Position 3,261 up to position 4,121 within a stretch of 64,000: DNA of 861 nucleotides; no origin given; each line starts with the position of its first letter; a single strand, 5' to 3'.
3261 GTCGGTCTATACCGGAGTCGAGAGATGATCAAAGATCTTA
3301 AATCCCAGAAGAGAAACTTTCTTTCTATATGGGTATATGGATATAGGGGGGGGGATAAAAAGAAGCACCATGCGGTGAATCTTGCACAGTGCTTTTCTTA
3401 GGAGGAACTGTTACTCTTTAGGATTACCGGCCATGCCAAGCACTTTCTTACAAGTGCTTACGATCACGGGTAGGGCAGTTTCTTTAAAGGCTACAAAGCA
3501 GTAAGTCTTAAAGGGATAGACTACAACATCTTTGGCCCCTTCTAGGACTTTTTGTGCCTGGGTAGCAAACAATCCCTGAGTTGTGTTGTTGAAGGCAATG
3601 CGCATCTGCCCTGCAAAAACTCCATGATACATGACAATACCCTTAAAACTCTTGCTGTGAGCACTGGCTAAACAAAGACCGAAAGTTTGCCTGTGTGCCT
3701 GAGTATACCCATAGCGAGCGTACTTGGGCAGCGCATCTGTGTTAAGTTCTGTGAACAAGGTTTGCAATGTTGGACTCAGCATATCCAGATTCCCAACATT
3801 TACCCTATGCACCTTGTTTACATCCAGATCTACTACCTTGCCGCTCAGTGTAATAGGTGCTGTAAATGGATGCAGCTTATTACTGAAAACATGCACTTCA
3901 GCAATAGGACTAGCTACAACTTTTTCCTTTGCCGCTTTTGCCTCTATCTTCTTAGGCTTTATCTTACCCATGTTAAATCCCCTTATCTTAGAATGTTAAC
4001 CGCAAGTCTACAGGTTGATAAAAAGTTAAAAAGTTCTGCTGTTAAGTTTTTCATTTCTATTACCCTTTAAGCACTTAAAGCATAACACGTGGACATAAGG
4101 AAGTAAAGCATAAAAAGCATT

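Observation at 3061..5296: Non-coding zone saturated with GATC sites, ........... iterons and a 20-bp perfect palindrome: candidate origin or regulatory hub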

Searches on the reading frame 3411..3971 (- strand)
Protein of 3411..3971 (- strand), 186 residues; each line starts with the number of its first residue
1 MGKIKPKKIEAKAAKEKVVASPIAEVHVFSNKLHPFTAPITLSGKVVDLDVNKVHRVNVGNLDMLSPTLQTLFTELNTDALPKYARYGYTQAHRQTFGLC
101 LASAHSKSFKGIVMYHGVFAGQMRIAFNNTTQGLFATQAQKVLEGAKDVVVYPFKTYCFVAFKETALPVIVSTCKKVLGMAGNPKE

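Call 10: search_protein_families(library=pfam, proteins=[window:3411-3971:-], max_evalue=0.01)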
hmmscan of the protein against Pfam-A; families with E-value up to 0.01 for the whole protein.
window:3411-3971:- (186 aa): 0 families

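Call 11: search_protein_families(library=phrogs, proteins=[window:3411-3971:-], max_evalue=0.001)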
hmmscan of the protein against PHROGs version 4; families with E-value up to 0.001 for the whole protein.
window:3411-3971:- (186 aa): 0 families

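Call 13: search_dna_similar(query=window:3411-3971:-, collection=phages, mode=protein, max_rows=25, max_evalue=0.01)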
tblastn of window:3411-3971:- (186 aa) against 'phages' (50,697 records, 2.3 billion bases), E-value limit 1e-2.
No match.
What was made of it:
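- Tried and rejected: A tblastn search with protein B found nothing (call 13).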

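Call 14: find_related_loci(query=window:3411-3971:-, collection=viral_contigs, flank=10000)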
Query window:3411-3971:- (186 aa) in viral_contigs; peptide patterns used: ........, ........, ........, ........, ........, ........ (x = any residue, [..] = any of these).
6 stretches matched a pattern, but none encodes a relative of the query by tblastn (E <= 1e-3).

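Call 16: find_encoding_contigs(protein=window:3411-3971:-, flank=10000, max_places=10)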
Protein window:3411-3971:- (186 aa): 15 contigs read that carry it; 4 places shown.
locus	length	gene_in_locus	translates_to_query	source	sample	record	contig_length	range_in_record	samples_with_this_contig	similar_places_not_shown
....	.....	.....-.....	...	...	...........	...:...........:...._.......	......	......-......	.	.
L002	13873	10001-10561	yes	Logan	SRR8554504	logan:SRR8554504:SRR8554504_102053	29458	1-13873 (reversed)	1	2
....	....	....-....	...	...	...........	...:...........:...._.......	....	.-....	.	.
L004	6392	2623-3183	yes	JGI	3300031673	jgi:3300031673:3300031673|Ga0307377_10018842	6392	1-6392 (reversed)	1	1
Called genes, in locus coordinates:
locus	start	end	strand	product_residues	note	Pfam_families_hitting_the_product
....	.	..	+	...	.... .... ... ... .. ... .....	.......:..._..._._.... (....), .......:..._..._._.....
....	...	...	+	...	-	-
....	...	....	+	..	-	-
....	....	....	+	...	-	-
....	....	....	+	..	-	-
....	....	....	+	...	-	-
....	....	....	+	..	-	-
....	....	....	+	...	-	-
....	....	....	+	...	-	-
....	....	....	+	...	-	-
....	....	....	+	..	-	-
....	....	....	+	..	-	-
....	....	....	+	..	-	-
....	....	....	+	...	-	-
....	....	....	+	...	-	-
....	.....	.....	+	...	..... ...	-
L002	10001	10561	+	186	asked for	-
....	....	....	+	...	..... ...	-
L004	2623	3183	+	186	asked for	-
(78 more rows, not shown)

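Call 18: find_homologous_proteins(query=window:3411-3971:-, max_evalue=0.001)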
Query window:3411-3971:- (186 aa): 2 proteins with E <= 0.001 among 63 candidates.
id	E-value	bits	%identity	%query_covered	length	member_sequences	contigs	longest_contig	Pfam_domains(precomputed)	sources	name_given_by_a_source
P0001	2.2e-118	410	100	100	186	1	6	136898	-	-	-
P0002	7.0e-75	269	67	97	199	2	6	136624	-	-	-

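Call 35: predict_structure(alignment_id=A1)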
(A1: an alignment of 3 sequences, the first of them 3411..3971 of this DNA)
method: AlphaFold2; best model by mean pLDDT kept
length: 186 residues; sequences in the alignment: 3
mean_pLDDT: 45.2   pTM: 0.40
mean pLDDT of the five models: 45.2, 45.0, 44.2, 43.3, 42.5
residues with pLDDT >= 90: 0; 70-90: 0; 50-70: 67; < 50: 119
segments of 3 or more residues with pLDDT < 50: 1-21, 27-35, 37-39, 63-112, 114-134, 180-186
pLDDT, mean of each block of 10 residues (from residue 1): 42 36 50 45 52 53 46 41 29 37 40 43 34 51 60 51 55 55 37
secondary structure, 60 per line:
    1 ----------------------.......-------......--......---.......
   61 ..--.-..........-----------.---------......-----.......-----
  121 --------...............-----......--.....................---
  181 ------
elements in order: E23-29 E37-42 E45-50 E54-58 H67-76 E98-103 E109-115 H129-143 E149-154 E157-163 H164-177
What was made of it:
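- Tried and rejected: The model was useless, with pLDDT 45 (call 35).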

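Call 66: search_protein_representatives(alignment_id=A1)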
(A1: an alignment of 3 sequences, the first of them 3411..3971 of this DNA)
Query: 3 sequences, 199 profile positions. Proteins with E-value up to 0.001 (for the whole library): 5; up to 1e-10: 1; up to 1e-30: 1. The best 5 are listed.
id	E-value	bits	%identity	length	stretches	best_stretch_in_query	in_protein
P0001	2.6e-109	379.9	-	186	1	1-185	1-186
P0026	7.1e-06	42.2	-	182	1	26-142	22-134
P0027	1.5e-04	38.0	-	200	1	37-173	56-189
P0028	2.5e-04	37.2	-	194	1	3-130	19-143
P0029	6.2e-04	35.9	-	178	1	7-177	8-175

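Call 68: find_homologous_proteins(query=A4, max_evalue=0.001)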
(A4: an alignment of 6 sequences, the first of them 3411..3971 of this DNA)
Query A4 (6 sequences) (186 aa, profile of the alignment): 8 proteins with E <= 0.001 among 8000 candidates.
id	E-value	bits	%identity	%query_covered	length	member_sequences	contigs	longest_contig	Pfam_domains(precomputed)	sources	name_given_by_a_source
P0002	2.9e-71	257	67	97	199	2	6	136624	-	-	-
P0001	2.4e-70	254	100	100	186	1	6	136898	-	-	-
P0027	2.7e-63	231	26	70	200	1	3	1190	-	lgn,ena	-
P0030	7.6e-58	213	32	40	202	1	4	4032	-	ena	-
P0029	1.1e-56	210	26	61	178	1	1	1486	-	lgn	-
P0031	2.7e-41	159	27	90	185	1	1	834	-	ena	-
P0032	1.4e-33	134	25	95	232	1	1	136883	-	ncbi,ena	-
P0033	9.1e-28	115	24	68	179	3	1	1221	-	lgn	-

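Call 69: find_encoding_contigs(protein=P0032, flank=10000, max_places=3)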
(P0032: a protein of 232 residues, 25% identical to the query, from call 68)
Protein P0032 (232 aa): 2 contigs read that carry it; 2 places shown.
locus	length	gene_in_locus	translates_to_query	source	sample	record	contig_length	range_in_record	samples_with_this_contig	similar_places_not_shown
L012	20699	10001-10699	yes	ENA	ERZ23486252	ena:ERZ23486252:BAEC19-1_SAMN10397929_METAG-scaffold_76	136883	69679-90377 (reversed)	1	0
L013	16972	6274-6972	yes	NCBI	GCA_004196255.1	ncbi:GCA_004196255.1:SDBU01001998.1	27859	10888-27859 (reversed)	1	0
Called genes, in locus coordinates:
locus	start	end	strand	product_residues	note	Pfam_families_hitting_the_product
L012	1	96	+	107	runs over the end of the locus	-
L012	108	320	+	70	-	-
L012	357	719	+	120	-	-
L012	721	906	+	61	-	-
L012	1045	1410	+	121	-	-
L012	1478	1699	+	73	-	-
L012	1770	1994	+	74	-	-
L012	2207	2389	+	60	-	-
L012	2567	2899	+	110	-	-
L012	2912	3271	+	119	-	-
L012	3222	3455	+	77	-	PF20660:DUF6812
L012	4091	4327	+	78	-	-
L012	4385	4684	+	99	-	-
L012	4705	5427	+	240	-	-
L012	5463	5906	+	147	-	-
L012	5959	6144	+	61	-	-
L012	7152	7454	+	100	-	-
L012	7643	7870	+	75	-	-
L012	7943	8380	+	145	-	-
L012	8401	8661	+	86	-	-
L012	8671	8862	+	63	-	-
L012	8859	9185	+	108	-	-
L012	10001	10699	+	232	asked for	-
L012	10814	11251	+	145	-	-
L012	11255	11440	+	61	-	-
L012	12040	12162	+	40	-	-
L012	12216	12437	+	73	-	-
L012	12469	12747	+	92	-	-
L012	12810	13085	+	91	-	-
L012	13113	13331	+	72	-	-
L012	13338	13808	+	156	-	-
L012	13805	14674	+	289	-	-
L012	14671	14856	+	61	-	-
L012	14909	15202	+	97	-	PF01541:GIY-YIG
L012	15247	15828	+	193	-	PF00383:dCMP_cyt_deam_1, PF14437:MafB19-deam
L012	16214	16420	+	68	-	-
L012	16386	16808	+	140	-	-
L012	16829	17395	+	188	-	PF01583:APS_kinase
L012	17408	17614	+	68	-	-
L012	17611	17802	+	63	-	-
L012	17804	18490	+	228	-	-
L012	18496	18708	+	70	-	-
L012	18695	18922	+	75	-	-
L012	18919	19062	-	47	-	-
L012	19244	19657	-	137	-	-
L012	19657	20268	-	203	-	-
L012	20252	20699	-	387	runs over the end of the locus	PF02739:5_3_exonuc_N, PF01367:5_3_exonuc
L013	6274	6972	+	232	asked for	-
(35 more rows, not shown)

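Call 70: find_encoding_contigs(protein=P0030, flank=5000, max_places=3)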
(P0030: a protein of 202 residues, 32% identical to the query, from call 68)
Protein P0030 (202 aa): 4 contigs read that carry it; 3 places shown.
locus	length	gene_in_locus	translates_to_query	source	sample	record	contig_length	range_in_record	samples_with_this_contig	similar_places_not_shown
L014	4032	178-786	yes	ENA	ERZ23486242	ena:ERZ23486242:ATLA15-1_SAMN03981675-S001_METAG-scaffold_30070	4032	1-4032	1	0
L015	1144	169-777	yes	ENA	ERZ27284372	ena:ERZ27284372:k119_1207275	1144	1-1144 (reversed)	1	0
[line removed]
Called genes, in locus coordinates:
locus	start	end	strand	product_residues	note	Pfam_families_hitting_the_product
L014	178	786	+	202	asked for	-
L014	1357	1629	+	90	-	-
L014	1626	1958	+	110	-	-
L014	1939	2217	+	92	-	-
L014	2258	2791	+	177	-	-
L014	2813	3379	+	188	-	-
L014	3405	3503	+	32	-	-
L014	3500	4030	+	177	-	?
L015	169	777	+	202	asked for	-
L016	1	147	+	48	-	?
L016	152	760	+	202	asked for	-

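Call 79: find_related_loci(query=A5, collection=viral_contigs, flank=10000)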
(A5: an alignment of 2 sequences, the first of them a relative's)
Query A5 (221 aa) in viral_contigs; peptide patterns used: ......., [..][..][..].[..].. (x = any residue, [..] = any of these).
314 stretches matched a pattern; 4 encode a relative of the query (tblastn E <= 1e-3); 4 distinct loci.
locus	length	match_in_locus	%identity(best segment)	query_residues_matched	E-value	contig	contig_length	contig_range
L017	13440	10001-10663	100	1-221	1e-152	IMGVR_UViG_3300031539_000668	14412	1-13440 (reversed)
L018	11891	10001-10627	41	6-221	3e-48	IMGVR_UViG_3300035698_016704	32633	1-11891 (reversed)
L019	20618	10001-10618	43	7-212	1e-47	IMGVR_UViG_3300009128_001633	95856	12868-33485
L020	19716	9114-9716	41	11-213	3e-39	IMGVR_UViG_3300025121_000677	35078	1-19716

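Call 100: search_solved_structures(query=A6, max_evalue=1)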
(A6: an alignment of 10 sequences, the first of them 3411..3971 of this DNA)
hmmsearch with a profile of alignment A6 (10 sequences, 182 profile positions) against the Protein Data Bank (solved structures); distinct sequences matched with E-value up to 1: 1.
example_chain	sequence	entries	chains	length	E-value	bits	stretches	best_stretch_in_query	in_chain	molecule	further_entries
7qca_LAA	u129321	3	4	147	0.74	12.9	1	112-160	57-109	uL15 LAA | uL15 | Ribosomal protein L18e/L15P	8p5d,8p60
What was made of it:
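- Tried and rejected: A profile search of PDB sequences found nothing (call 100).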

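Call 106: predict_structure(alignment_id=A6)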
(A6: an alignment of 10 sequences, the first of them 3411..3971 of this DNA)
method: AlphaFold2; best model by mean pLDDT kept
length: 186 residues; sequences in the alignment: 10
mean_pLDDT: 84.7   pTM: 0.80
mean pLDDT of the five models: 84.7, 84.1, 84.0, 83.4, 79.5
residues with pLDDT >= 90: 121; 70-90: 34; 50-70: 16; < 50: 15
segments of 3 or more residues with pLDDT < 50: 1-3, 7-13, 183-186
pLDDT, mean of each block of 10 residues (from residue 1): 49 54 92 84 93 94 93 93 93 88 78 83 86 93 94 93 94 94 44
secondary structure, 60 per line:
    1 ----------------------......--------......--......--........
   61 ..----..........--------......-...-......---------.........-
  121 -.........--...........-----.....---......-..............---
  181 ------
elements in order: E23-28 E37-42 E45-50 E53-58 H67-76 E85-90 E96-101 E111-119 E122-130 H135-143 E149-153 E157-162 H164-177

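Call 108: fold_search(model_id=the predicted structure, library=pdb)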
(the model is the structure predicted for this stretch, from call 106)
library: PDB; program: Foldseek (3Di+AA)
matches with E <= 10: 1155; with E <= 0.001: 0
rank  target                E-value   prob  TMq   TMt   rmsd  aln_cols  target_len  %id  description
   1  5a9d_A                1.6e-01  0.16  0.21  0.21  14.0       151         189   11  Crystal structure of the extracellular domain of PepT1 (released 2015-09-09)
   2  7ozw_B                1.8e-01  0.06  0.16  0.10  15.5       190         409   13  Cryo-EM structure of HIV-1 reverse transcriptase with a DNA aptamer in complex with fragment 166 at the transient P-po (released 2021-12-08)
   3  8u6e_A                2.1e-01  0.06  0.17  0.08  18.3       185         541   16  Crystal Structure of HIV-1 Reverse Transcriptase in Complex with N-(4-chloro-3-(3-chloro-5-cyanophenoxy)phenethyl)-N-m (released 2023-11-08)
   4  5x4i                  2.3e-01  0.47  0.26  0.12  10.6       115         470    9  Pyrococcus furiosus RecJ (D83A, Mn-soaking) (released 2018-02-14)
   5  8u6a_A                2.3e-01  0.06  0.18  0.09  18.2       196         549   15  Crystal Structure of HIV-1 Reverse Transcriptase in Complex with (JLJ729), a non-nucleoside inhibitor (released 2023-11-08)
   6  1s12_A                2.5e-01  0.38  0.20  0.32   5.0        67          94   15  Crystal structure of TM1457 (released 2004-12-07)
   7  1tkt_B                2.5e-01  0.06  0.18  0.11  15.6       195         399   13  CRYSTAL STRUCTURE OF HIV-1 REVERSE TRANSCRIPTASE IN COMPLEX WITH GW426318 (released 2004-12-07)
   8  6hak_A                2.6e-01  0.05  0.17  0.08  17.6       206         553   16  Crystal structure of HIV-1 reverse transcriptase (RT) in complex with a double stranded RNA represents the RT transcri (released 2019-04-03)
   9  6sga_FQ               2.8e-01  0.51  0.22  0.17   5.2        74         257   11  Body domain of the mt-SSU assemblosome from Trypanosoma brucei (released 2019-09-18)
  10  3v4g                  3.0e-01  0.30  0.23  0.28   9.5        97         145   14  1.60 Angstrom resolution crystal structure of an arginine repressor from Vibrio vulnificus CMCP6 (released 2012-01-04)
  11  7pmw_A                3.3e-01  0.06  0.20  0.08  19.4       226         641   13  HsPepT1 bound to Ala-Phe in the outward facing occluded conformation (released 2021-10-20)
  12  3dm2_B                3.3e-01  0.04  0.16  0.09  15.1       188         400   11  Crystal structure of HIV-1 K103N mutant reverse transcriptase in complex with GW564511. (released 2008-08-12)
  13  5ght                  3.5e-01  0.33  0.25  0.12  11.1       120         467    8  DNA replication protein (released 2016-10-12)
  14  4i7f_B                3.5e-01  0.05  0.18  0.10  14.9       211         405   12  HIV-1 Reverse Transcriptase in complex with a phosphonate analog of nevirapine (released 2013-02-20)
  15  6bhj_C                3.5e-01  0.05  0.18  0.09  17.9       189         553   14  Structure of HIV-1 Reverse Transcriptase Bound to a 38-mer Hairpin Template-Primer RNA-DNA Aptamer (released 2018-10-31)
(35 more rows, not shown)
